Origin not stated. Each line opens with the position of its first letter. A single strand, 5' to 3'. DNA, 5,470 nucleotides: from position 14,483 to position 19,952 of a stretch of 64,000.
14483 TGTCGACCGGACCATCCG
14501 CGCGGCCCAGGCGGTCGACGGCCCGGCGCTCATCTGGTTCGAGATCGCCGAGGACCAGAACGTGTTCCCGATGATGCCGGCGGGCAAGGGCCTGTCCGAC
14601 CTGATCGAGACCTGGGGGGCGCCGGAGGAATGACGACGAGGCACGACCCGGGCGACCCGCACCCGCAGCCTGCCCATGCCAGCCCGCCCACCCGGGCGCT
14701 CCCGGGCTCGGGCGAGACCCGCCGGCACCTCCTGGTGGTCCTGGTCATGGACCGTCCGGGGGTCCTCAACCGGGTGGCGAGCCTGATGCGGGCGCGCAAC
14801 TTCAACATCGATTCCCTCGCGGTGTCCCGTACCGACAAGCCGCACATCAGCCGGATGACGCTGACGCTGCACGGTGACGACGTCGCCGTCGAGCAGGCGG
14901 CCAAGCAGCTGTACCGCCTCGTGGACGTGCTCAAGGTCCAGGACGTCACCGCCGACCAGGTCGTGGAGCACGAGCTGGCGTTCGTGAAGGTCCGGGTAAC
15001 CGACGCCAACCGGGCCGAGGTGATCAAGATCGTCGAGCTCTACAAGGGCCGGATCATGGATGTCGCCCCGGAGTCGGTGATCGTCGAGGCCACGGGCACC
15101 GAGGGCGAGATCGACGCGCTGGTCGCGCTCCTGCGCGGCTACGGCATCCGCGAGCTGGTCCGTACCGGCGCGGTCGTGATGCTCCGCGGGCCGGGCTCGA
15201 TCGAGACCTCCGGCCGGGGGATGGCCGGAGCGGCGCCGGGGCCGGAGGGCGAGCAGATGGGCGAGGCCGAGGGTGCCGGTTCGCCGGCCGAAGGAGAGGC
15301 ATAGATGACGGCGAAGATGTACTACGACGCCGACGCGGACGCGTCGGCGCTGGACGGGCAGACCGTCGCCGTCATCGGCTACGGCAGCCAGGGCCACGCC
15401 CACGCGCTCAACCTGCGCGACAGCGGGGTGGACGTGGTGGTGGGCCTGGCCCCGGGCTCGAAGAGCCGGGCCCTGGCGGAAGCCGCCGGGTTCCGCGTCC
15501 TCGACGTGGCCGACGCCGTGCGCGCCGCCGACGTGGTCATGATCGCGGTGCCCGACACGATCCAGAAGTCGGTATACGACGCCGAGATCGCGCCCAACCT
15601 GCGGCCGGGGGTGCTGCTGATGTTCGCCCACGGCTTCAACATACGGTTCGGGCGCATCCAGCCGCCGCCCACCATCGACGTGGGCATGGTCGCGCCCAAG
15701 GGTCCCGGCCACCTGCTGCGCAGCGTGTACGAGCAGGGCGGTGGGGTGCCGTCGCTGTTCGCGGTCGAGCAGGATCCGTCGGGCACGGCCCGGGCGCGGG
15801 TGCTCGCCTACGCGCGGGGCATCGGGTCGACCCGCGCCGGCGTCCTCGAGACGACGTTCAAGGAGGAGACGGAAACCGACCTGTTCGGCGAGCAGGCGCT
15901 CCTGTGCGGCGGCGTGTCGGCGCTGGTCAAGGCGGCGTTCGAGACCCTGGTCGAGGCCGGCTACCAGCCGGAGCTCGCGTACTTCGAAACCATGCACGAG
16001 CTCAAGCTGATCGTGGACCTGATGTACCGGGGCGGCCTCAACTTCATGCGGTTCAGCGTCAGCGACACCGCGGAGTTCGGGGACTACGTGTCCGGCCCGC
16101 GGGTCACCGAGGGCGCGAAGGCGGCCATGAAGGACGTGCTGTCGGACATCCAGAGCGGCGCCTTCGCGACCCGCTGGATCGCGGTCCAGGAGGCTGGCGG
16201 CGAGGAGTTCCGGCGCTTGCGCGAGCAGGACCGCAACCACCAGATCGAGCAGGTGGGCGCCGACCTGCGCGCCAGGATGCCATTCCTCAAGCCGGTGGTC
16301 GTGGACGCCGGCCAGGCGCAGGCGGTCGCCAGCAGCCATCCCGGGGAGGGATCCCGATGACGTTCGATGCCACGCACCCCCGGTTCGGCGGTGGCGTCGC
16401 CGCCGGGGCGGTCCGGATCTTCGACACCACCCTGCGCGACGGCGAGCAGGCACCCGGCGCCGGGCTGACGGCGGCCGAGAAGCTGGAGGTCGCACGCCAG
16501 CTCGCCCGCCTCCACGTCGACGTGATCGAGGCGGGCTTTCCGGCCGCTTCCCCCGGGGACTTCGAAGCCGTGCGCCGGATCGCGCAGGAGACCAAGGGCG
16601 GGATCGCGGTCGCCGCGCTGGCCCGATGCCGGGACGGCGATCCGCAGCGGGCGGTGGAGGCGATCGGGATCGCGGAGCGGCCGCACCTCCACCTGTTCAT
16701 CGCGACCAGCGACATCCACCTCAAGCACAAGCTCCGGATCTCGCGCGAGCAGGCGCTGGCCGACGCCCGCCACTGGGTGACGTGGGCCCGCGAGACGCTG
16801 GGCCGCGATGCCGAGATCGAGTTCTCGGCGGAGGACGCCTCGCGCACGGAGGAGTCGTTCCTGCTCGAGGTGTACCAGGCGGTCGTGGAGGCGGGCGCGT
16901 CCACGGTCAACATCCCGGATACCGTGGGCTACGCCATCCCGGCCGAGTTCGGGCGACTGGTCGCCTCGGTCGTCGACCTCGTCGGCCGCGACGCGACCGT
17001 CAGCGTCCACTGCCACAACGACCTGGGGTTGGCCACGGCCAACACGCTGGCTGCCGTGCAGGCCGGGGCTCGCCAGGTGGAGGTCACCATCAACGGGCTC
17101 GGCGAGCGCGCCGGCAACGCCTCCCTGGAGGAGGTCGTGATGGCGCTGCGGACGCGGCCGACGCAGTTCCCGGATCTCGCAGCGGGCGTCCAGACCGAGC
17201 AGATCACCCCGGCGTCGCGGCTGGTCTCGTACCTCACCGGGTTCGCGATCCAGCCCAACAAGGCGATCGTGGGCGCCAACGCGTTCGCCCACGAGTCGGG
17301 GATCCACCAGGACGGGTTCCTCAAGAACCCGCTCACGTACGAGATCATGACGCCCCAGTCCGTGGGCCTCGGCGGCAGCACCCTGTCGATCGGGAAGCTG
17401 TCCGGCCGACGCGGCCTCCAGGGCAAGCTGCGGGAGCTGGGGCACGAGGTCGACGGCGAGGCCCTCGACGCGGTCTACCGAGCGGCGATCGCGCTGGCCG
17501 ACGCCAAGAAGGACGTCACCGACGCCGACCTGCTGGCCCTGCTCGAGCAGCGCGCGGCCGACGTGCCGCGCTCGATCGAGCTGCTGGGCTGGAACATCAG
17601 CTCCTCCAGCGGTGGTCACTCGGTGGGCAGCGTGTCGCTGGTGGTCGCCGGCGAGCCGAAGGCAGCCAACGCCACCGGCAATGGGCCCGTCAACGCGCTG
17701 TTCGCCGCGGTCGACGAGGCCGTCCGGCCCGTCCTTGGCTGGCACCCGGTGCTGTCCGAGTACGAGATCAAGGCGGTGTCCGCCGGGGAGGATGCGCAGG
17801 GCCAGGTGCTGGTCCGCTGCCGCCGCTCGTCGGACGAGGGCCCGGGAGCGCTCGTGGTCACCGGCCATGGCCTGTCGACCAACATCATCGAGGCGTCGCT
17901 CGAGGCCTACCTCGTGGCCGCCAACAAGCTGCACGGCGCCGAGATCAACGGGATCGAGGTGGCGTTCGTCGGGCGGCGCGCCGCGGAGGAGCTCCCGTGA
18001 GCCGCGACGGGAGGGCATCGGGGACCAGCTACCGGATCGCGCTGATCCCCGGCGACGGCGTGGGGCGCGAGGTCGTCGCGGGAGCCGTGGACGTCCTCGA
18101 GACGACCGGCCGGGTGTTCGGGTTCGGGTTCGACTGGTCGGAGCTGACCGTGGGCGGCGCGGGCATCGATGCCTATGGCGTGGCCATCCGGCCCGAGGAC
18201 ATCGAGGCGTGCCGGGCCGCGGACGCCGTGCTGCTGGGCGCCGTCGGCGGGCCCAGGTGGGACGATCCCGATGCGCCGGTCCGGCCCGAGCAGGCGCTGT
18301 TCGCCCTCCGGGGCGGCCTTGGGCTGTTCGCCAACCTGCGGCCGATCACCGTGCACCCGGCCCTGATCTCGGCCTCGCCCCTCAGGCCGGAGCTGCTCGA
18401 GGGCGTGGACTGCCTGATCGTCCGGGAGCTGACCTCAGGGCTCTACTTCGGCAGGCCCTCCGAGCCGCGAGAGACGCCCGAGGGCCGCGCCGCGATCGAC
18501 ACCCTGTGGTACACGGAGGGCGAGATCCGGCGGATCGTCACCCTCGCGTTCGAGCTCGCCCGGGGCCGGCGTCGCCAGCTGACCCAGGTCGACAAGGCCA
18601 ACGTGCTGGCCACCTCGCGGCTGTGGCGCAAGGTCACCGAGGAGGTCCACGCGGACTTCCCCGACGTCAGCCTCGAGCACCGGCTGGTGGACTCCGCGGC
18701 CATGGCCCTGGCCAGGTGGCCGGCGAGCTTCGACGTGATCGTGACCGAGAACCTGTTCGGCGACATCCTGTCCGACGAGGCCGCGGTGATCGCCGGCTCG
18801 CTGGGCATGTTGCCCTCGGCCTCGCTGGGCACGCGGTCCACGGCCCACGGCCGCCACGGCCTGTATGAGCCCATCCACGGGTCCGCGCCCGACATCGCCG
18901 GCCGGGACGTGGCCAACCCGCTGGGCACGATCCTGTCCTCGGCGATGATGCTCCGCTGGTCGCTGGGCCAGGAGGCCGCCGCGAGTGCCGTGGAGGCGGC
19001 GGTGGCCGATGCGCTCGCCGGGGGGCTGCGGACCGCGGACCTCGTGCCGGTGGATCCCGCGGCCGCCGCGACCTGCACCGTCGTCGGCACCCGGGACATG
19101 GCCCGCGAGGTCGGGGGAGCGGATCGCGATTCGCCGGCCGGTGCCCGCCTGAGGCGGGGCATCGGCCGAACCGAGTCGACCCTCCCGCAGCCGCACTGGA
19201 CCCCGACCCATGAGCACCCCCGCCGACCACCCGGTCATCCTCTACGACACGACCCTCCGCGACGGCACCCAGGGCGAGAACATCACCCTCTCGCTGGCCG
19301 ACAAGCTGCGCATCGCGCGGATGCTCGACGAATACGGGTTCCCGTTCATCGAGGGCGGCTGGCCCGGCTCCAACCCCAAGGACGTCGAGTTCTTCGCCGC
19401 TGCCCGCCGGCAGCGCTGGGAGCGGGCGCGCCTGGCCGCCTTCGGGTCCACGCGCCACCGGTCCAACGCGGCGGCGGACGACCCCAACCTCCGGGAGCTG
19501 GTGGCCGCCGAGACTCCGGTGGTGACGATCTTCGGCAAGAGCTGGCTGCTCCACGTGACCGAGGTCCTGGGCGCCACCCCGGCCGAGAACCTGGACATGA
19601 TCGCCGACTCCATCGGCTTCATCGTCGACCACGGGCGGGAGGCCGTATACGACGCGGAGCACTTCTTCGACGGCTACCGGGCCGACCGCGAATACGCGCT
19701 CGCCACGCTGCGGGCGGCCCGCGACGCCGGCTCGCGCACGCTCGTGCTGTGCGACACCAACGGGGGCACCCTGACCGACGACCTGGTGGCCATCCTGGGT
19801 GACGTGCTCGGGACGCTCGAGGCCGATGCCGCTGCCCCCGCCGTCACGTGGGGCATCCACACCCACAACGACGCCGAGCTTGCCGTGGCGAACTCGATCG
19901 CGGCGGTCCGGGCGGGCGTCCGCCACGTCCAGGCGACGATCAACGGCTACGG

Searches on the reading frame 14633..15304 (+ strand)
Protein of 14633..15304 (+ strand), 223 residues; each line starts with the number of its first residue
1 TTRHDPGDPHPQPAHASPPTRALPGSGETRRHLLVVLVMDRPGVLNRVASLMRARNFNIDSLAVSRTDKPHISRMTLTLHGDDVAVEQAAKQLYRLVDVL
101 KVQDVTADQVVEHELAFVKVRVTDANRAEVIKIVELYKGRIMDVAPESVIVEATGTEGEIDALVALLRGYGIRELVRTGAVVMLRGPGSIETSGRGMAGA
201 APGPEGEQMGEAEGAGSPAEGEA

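Call 70: search_protein_families(library=pfam, proteins=[window:14633-15304:+], max_evalue=0.001)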
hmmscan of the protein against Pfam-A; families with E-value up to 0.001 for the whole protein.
window:14633-15304:+ (223 aa): 5 families
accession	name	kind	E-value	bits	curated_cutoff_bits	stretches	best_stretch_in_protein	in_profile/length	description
PF10369.15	ALS_ss_C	-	1.4e-26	92.8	23.2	1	113-186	1-74/74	Small subunit of acetolactate synthase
PF22629.2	ACT_AHAS_ss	-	3.9e-19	69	27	1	34-101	1-67/67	AHAS small subunit-like ACT domain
PF13710.12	ACT_5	-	1.7e-15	57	27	1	40-102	1-62/62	ACT domain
PF01842.31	ACT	-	1.1e-12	47.9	27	1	32-96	1-64/66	ACT domain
PF13291.12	ACT_4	-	0.00032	21.8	27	1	34-102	9-78/80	ACT domain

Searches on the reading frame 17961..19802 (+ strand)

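Call 19: search_protein_families(library=pfam, proteins=[window:17961-19802:+], max_evalue=0.001)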
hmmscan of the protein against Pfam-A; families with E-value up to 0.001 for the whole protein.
window:17961-19802:+ (613 aa): 1 family
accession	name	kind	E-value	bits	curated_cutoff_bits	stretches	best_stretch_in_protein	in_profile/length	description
PF00180.25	Iso_dh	-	3.6e-123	411.7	27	1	26-383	2-347/348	Isocitrate/isopropylmalate dehydrogenase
